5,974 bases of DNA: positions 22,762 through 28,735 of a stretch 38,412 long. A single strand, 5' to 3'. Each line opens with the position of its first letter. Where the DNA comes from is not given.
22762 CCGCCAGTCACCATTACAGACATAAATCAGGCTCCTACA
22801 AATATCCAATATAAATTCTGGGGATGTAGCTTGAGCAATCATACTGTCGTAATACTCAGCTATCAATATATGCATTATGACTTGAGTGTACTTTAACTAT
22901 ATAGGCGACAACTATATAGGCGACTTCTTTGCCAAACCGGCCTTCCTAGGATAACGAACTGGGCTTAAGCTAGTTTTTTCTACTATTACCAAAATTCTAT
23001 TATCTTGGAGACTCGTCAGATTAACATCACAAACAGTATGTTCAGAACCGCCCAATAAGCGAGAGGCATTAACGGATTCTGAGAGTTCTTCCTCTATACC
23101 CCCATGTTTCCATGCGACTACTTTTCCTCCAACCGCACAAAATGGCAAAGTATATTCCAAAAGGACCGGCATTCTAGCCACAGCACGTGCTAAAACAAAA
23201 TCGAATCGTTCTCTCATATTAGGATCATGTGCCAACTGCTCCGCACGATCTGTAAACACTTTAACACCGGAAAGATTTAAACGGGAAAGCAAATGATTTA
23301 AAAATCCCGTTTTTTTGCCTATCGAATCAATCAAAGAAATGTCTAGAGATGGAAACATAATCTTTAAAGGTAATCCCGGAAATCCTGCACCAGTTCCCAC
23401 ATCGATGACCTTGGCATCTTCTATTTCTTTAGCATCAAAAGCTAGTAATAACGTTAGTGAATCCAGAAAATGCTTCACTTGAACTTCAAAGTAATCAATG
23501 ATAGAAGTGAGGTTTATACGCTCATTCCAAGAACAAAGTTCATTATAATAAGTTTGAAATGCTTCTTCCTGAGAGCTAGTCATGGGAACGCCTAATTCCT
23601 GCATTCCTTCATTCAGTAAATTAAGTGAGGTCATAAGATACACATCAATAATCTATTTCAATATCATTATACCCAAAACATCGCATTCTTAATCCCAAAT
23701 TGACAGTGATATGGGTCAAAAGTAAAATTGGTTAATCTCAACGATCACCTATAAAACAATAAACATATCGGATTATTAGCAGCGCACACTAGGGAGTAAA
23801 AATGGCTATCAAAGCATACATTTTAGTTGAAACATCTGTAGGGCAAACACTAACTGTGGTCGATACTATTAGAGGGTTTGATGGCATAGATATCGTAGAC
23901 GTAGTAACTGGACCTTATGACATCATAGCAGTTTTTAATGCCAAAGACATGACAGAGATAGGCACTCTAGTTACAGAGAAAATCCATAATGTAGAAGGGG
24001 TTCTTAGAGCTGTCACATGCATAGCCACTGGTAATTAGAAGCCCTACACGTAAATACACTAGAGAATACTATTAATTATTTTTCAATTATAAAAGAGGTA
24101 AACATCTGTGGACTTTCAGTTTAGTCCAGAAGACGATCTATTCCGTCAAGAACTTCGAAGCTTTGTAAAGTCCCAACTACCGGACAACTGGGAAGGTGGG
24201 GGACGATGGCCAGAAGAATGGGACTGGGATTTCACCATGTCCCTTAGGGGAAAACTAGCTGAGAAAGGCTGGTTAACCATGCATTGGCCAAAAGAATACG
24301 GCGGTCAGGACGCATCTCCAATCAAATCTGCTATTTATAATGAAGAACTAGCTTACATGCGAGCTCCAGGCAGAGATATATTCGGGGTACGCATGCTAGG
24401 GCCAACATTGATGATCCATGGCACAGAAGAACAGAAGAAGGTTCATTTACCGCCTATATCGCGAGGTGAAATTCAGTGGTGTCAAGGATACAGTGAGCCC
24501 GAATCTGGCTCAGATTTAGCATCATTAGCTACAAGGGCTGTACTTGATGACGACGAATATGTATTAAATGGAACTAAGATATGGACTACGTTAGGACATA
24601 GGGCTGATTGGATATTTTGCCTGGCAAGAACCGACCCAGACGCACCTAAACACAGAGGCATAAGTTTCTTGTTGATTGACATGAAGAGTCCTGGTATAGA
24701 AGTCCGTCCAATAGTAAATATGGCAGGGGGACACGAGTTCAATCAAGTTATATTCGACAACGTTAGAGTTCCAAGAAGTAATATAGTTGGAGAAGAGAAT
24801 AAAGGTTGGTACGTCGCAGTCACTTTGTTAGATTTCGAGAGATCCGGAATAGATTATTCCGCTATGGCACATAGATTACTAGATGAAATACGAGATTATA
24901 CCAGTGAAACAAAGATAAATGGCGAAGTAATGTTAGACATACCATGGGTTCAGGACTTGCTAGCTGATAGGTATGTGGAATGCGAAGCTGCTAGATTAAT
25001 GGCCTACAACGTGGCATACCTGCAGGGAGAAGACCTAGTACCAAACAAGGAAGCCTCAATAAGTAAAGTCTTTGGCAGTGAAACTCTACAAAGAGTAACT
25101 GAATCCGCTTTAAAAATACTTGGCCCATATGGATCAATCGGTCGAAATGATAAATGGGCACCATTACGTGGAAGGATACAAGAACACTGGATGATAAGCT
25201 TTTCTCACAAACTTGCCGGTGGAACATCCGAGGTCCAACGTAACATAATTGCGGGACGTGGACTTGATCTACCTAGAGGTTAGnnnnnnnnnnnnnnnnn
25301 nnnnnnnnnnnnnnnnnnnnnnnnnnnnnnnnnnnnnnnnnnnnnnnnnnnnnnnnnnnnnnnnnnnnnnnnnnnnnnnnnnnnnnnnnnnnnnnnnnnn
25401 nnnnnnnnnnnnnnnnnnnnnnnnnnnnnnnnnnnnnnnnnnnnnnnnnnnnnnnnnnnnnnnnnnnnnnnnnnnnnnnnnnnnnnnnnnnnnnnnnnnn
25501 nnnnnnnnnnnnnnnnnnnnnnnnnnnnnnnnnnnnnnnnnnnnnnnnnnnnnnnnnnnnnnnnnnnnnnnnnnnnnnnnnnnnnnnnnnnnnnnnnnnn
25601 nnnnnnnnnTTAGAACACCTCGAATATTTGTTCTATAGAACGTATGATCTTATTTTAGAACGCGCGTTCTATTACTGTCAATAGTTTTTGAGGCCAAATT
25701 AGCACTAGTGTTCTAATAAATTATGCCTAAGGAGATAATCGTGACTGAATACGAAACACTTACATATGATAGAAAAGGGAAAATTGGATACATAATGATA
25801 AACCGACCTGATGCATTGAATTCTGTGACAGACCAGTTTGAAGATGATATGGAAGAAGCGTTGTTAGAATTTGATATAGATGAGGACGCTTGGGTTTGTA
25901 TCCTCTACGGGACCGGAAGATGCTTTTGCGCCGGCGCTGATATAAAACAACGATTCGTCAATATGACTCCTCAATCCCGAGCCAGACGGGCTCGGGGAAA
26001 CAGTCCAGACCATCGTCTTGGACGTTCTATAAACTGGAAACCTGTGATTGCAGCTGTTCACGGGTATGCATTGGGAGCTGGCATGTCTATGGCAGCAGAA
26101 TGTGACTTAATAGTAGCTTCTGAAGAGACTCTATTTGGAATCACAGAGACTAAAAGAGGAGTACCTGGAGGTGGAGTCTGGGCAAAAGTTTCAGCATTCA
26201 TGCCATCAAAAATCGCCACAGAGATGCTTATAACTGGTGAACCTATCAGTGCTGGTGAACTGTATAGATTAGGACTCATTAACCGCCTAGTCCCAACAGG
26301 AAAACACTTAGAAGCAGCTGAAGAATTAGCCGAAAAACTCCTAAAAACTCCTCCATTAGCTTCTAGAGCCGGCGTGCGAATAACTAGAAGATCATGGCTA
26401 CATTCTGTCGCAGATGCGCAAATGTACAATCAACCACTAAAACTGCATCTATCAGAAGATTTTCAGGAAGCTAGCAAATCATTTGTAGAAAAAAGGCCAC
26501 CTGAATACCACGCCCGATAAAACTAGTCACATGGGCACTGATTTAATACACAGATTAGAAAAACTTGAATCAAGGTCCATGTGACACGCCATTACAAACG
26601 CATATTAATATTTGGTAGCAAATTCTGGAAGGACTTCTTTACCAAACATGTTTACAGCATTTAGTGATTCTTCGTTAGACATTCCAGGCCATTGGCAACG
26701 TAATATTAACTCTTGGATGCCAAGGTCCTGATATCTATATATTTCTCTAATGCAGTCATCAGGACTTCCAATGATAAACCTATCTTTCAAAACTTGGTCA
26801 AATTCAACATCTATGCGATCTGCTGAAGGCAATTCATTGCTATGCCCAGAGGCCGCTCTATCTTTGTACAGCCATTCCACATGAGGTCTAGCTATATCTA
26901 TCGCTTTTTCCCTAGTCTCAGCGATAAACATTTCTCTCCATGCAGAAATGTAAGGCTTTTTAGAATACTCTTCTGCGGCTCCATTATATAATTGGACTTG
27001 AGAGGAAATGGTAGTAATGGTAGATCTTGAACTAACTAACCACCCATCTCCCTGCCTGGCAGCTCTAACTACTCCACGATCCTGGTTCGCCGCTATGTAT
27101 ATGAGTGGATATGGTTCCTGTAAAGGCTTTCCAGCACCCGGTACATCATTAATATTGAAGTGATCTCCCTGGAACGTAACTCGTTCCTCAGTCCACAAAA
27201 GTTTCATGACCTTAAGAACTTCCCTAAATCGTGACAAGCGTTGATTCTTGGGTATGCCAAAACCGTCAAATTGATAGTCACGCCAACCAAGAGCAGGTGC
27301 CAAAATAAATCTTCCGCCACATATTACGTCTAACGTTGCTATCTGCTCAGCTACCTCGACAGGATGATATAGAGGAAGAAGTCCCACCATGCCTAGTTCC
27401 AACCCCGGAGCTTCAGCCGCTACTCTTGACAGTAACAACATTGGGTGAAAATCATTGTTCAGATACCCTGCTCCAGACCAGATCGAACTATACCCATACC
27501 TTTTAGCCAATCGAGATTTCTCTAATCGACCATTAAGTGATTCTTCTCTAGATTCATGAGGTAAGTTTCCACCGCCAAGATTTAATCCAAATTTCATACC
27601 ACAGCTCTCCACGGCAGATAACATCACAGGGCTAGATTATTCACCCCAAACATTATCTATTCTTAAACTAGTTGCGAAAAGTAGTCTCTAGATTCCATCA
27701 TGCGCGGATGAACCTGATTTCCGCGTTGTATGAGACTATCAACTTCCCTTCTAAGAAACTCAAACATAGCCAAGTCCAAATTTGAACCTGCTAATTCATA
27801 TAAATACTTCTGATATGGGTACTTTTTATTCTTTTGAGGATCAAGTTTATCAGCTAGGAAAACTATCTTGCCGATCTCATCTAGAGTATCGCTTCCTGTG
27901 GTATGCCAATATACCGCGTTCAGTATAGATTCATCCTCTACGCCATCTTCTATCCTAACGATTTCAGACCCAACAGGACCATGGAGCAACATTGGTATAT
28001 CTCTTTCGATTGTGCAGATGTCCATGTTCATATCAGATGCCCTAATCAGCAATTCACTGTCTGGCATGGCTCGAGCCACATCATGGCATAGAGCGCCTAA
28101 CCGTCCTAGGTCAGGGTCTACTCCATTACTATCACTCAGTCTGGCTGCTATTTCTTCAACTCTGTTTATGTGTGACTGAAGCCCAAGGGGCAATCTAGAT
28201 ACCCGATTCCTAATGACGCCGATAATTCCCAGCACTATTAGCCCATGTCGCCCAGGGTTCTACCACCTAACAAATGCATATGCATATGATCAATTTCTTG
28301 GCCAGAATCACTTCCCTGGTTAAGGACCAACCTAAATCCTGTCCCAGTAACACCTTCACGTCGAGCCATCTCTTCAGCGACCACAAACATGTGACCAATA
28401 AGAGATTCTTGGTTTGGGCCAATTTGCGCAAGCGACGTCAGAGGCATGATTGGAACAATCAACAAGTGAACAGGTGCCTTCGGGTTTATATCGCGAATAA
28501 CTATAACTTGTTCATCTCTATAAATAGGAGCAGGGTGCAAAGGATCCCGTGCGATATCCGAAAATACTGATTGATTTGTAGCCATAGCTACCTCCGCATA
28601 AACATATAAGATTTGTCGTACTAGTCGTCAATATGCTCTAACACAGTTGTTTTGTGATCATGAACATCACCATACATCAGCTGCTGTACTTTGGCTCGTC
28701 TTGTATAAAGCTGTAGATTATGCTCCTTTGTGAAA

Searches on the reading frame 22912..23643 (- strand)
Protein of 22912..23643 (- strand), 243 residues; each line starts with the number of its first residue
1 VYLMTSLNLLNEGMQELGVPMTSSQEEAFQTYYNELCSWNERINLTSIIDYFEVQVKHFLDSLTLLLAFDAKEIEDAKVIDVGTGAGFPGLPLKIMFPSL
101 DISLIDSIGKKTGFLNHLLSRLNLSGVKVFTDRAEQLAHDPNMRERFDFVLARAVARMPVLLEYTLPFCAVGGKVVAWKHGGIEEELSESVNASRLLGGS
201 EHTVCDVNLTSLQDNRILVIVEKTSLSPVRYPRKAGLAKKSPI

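Call 7: search_protein_families(library=pfam, proteins=[window:22912-23643:-], max_evalue=0.01)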
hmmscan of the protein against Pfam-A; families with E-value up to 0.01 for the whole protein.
window:22912-23643:- (243 aa): 3 families
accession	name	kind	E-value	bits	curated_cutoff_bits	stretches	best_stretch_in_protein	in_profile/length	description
PF02527.21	GidB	-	1.8e-43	148.4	27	1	25-203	1-172/184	rRNA small subunit methyltransferase G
PF13847.12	Methyltransf_31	-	0.0027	17.9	27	1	76-156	4-84/145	Methyltransferase domain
PF05175.20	MTS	-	0.0078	16.3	23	0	60-130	16-86/170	Methyltransferase small domain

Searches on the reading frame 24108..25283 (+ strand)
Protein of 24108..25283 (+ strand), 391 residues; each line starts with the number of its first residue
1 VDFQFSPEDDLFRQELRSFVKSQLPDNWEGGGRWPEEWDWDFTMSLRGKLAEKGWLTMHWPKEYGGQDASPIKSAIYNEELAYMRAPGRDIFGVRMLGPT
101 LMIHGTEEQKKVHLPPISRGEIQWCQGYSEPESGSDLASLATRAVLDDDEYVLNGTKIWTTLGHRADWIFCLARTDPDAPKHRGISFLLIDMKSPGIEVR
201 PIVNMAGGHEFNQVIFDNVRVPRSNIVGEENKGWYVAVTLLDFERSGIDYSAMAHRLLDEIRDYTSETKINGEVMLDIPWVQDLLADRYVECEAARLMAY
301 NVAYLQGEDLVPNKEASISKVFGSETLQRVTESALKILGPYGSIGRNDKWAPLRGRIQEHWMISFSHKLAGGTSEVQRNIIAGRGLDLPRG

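Call 7: search_protein_families(library=pfam, proteins=[window:24108-25283:+], max_evalue=0.01)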
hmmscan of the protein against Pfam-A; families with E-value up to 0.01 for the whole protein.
window:24108-25283:+ (391 aa): 4 families
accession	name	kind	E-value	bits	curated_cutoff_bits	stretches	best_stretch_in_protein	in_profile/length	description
PF00441.29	Acyl-CoA_dh_1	-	2.1e-28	99.8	22.4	1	231-384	1-148/150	Acyl-CoA dehydrogenase, C-terminal domain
PF02770.24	Acyl-CoA_dh_M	-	1.4e-21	76.9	33.3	1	125-219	1-97/97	Acyl-CoA dehydrogenase, middle domain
PF02771.21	Acyl-CoA_dh_N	-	3.7e-19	69.6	22.9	1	6-121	1-113/113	Acyl-CoA dehydrogenase, N-terminal domain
PF08028.16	Acyl-CoA_dh_2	-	0.0021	18.8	22.7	1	253-342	10-109/134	Acyl-CoA dehydrogenase, C-terminal domain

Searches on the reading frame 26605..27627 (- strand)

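Call 7: search_protein_families(library=pfam, proteins=[window:26605-27627:-], max_evalue=0.01)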
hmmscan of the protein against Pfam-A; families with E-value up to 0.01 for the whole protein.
window:26605-27627:- (340 aa): 1 family
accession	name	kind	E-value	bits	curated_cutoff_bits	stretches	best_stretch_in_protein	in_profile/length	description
PF00296.26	Bac_luciferase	-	7.8e-51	173.7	27.9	1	11-305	1-313/314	Luciferase-like monooxygenase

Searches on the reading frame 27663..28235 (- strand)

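Call 7: search_protein_families(library=pfam, proteins=[window:27663-28235:-], max_evalue=0.01)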
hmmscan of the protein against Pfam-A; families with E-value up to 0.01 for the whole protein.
window:27663-28235:- (190 aa): 1 family
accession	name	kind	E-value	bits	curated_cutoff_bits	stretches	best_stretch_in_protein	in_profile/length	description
PF01966.28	HD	-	5.6e-14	52.9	22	1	21-132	3-114/116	HD domain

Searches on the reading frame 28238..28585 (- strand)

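Call 7: search_protein_families(library=pfam, proteins=[window:28238-28585:-], max_evalue=0.01)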
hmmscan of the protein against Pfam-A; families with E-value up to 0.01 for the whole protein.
window:28238-28585:- (115 aa): 2 families
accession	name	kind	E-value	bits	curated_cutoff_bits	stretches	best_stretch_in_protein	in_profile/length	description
PF01230.28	HIT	-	8.7e-20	71.6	21.5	1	21-110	9-97/98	HIT domain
PF11969.13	DcpS_C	-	5.4e-18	66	24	1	6-107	2-101/114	Scavenger mRNA decapping enzyme C-term binding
